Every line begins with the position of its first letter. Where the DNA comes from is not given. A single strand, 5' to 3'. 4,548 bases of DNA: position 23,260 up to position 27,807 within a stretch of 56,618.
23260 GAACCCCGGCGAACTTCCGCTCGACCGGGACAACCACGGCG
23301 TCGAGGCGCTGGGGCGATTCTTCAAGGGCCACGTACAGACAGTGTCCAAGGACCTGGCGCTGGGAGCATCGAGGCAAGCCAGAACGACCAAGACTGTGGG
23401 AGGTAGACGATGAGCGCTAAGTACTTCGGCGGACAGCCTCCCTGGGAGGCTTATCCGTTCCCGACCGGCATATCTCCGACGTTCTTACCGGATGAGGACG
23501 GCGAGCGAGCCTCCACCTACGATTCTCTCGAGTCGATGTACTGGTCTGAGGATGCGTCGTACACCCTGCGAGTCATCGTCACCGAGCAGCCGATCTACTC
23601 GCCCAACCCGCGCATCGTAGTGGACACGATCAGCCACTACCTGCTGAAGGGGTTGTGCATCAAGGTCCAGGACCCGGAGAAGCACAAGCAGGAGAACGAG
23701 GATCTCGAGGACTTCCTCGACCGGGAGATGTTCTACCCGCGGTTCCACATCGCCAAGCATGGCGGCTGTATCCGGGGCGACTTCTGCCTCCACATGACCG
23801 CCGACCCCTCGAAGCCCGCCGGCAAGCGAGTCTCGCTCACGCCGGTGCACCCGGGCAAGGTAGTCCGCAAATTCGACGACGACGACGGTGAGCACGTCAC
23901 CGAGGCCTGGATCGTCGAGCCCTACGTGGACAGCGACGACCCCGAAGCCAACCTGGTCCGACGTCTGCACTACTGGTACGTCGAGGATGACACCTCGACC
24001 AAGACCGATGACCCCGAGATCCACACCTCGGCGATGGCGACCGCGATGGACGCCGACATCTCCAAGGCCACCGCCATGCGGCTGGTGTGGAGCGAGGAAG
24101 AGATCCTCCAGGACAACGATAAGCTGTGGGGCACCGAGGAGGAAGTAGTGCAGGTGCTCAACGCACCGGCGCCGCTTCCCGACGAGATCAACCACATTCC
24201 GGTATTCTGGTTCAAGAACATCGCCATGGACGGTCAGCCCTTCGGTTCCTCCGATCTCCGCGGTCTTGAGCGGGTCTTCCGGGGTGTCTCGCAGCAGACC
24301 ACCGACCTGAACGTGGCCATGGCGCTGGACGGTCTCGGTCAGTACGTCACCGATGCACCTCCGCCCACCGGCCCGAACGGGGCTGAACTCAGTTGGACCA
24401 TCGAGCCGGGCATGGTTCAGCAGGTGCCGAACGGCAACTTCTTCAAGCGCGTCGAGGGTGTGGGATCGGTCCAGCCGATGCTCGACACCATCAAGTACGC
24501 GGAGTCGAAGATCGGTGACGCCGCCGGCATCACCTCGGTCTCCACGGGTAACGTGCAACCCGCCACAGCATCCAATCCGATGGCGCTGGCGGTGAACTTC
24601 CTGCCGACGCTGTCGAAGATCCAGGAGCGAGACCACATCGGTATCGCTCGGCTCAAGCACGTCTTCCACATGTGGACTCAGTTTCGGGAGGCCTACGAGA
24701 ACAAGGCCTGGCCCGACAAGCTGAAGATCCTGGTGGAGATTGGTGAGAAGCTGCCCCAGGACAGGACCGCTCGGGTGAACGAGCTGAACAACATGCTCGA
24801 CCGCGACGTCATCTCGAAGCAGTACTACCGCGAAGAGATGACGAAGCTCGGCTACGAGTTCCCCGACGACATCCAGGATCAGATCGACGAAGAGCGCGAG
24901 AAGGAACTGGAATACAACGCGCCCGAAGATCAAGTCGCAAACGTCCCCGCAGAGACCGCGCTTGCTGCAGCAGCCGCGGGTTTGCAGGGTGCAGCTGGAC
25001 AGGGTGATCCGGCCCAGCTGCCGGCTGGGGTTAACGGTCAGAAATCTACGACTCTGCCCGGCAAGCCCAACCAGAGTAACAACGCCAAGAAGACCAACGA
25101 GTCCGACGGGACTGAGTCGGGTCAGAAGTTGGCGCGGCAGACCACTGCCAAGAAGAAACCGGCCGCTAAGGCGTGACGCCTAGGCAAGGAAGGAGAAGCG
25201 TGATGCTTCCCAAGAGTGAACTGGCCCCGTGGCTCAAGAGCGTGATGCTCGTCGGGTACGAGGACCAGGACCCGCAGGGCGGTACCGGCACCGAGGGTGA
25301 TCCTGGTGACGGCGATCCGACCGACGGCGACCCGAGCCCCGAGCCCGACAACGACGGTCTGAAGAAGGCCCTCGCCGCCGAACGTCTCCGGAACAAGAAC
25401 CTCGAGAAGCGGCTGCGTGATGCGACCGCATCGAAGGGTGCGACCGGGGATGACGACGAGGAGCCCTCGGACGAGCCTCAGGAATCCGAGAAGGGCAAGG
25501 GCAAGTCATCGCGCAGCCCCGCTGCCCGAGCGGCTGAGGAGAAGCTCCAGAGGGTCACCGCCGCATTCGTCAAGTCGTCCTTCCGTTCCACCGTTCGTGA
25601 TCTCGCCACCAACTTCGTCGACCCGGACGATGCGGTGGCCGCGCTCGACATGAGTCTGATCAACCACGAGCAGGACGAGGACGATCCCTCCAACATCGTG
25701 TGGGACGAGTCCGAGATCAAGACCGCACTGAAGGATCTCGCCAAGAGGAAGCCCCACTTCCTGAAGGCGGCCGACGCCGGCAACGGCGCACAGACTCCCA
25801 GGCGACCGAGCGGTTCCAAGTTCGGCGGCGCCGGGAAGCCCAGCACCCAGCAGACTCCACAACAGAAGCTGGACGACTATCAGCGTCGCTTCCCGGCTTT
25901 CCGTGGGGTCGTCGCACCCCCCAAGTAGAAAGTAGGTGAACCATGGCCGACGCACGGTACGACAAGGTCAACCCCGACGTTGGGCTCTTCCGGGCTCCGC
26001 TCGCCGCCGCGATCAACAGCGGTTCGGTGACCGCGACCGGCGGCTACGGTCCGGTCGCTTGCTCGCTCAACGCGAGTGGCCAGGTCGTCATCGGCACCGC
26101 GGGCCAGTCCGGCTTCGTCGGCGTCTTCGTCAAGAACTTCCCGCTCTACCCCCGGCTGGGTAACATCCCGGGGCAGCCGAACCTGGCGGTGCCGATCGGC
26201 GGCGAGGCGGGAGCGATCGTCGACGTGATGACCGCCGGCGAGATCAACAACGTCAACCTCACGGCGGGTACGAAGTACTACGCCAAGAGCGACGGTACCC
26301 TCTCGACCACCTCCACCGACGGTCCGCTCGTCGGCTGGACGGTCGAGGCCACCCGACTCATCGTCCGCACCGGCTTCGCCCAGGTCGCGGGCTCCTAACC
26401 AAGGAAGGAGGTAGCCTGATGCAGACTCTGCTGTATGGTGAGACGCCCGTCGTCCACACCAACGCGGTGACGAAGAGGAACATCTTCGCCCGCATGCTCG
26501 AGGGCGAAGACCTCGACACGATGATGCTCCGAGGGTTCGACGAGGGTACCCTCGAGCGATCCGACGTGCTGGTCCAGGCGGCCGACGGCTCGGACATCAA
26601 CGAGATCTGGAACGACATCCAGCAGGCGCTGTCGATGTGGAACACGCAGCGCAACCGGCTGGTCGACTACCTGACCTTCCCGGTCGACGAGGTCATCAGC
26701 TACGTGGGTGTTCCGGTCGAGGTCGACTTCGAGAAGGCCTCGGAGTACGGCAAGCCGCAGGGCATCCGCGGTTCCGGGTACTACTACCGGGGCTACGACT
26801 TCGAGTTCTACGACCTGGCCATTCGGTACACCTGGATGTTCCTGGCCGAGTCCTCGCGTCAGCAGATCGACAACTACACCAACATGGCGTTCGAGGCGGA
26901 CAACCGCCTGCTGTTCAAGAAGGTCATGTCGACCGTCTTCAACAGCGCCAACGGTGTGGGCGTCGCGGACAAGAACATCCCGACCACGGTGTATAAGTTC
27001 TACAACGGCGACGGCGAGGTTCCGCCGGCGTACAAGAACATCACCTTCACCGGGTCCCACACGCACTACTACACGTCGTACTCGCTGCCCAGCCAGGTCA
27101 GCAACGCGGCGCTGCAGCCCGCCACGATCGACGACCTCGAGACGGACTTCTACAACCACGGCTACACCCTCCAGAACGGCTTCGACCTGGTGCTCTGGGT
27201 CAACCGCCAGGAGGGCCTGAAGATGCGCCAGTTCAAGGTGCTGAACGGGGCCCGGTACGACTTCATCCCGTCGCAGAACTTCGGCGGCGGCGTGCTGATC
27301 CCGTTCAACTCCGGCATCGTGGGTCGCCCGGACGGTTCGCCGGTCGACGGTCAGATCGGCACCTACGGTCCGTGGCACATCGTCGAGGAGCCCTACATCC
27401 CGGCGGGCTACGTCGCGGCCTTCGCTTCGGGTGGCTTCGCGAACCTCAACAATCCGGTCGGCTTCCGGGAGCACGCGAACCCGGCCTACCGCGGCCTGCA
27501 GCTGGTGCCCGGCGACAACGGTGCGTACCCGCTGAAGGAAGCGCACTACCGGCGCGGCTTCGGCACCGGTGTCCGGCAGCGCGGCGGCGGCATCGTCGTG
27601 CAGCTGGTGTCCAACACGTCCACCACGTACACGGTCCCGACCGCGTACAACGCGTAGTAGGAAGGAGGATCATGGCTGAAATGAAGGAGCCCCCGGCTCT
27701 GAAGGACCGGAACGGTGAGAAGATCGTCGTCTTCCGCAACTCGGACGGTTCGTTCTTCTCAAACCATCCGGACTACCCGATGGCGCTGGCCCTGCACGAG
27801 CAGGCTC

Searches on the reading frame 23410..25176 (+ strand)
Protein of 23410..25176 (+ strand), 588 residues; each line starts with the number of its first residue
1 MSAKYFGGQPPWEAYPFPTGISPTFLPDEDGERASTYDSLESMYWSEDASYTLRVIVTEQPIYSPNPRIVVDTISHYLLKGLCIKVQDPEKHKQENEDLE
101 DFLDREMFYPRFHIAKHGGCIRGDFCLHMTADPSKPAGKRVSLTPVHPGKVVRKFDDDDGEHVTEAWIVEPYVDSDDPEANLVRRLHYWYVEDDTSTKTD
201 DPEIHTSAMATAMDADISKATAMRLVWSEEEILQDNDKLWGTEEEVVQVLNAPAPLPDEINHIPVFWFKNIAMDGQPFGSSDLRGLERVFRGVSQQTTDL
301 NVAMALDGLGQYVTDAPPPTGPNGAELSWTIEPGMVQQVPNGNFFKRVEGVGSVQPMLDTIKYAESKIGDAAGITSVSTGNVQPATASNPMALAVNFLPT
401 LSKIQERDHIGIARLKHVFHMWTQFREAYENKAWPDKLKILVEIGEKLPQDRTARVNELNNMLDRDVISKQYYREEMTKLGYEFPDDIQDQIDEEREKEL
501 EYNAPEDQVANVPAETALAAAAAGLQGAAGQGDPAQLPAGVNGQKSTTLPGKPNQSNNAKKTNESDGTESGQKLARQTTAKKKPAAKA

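Call 9: search_protein_families(library=pfam, proteins=[window:23410-25176:+], max_evalue=0.001)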
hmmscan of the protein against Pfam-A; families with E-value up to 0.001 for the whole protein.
window:23410-25176:+ (588 aa): 0 families

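Call 22: search_protein_families(library=phrogs, proteins=[window:23410-25176:+], max_evalue=0.001)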
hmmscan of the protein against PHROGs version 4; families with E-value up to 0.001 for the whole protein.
window:23410-25176:+ (588 aa): 2 families
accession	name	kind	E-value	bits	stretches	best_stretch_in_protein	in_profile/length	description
phrog_64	-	head and packaging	2.5e-11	43.8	1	59-536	121-524/547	portal protein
phrog_533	-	head and packaging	1.8e-10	41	2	63-190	67-184/495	portal protein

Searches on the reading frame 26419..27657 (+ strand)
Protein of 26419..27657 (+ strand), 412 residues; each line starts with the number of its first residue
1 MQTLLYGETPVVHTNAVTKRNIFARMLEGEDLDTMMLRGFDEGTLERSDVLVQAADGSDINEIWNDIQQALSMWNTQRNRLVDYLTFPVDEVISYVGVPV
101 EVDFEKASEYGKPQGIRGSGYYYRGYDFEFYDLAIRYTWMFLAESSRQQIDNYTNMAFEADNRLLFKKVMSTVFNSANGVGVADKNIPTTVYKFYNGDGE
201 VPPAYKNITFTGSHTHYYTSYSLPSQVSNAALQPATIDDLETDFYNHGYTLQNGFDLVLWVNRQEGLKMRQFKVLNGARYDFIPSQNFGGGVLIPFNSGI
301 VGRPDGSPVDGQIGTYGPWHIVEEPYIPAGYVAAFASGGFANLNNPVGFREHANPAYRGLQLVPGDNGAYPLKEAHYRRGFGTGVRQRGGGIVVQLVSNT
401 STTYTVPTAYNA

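Call 9: search_protein_families(library=pfam, proteins=[window:26419-27657:+], max_evalue=0.001)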
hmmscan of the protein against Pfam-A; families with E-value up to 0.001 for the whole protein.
window:26419-27657:+ (412 aa): 0 families

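Call 22: search_protein_families(library=phrogs, proteins=[window:26419-27657:+], max_evalue=0.001)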
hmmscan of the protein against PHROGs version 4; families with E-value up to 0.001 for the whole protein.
window:26419-27657:+ (412 aa): 1 family
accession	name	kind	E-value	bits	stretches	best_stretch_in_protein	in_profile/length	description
phrog_3990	-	head and packaging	1.6e-107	361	1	35-411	11-384/390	major head protein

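Call 81: search_dna_similar(query=window:26419-27657:+, collection=phages, mode=protein, max_rows=12)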
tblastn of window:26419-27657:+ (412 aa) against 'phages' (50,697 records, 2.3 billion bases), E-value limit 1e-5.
Records with a match: 161; places in all: 161; records where one place covers at least 80% of the query: 128.
Best place of each record, by identity: <60% 161.
By first word of the organism name: Mycobacterium 72; Gordonia 46; Microbacterium 38; Arthrobacter 2; Curtobacterium 1; Nocardia 1; Micrococcus 1.
By host as written in the record: Mycobacterium smegmatis mc2 155 44; Microbacterium foliorum NRRL B-24224 26; Gordonia rubripertincta NRRL B-16540 26; Microbacterium foliorum NRRL B-24224 SEA 12; Mycobacterium smegmatis mc#155 11; Gordonia terrae 3612 10; Gordonia rubripertincta NRRL B-16540 SEA 9; Mycobacterium smegmatis mc2155 5; and 11 more.
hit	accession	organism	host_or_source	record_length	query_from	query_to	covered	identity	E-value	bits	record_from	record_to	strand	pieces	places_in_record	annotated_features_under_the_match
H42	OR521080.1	Microbacterium phage Huwbert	Microbacterium foliorum NRRL B-24224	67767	41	411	90%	48.0%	9e-92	308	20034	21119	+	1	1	39: major capsid protein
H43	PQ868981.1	Curtobacterium phage Shrew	Curtobacterium flaccumfaciens NRRL ...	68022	14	377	88%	45.4%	5e-96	320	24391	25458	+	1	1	50: major capsid protein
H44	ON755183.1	Microbacterium phage Sparcetus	Microbacterium foliorum NRRL B-24224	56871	24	410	94%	41.1%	1e-67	238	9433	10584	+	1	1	19: major capsid protein | 18: hypothetical protein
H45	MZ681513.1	Microbacterium phage TinyMiny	Microbacterium foliorum NRRL B-24224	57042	24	410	94%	41.1%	1e-67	238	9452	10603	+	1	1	19: major capsid protein | 18: minor capsid protein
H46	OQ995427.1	Microbacterium phage RikSengupta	Microbacterium foliorum NRRL B-24224 SEA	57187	24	410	94%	41.1%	2e-67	238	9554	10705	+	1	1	19: major capsid protein | 18: minor capsid protein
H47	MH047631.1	Microbacterium phage Triscuit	Microbacterium foliorum NRRL B-24224 SEA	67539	41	377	82%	46.9%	7e-92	308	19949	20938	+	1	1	38: major capsid protein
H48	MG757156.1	Mycobacterium phage Cuke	Mycobacterium smegmatis mc2155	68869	17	411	96%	39.8%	8e-64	227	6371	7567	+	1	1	major capsid protein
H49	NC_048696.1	Mycobacterium phage Cuke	Mycobacterium smegmatis mc2155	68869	17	411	96%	39.8%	8e-64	227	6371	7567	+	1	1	major head protein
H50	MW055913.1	Arthrobacter phage Wollypog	Arthrobacter globiformis B-2979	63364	43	377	81%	44.3%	9e-75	259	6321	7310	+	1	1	6: major capsid protein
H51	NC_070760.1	Arthrobacter phage Wollypog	Arthrobacter globiformis B-2979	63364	43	377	81%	44.3%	9e-75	259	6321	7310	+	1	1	6: major head protein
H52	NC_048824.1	Mycobacterium phage Indlulamithi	Mycobacterium smegmatis mc2 155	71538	49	411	88%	40.9%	3e-67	237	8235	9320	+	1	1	12: major head protein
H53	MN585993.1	Mycobacterium phage Indlulamithi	Mycobacterium smegmatis mc2 155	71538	49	411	88%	40.9%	3e-67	237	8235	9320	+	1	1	12: major capsid protein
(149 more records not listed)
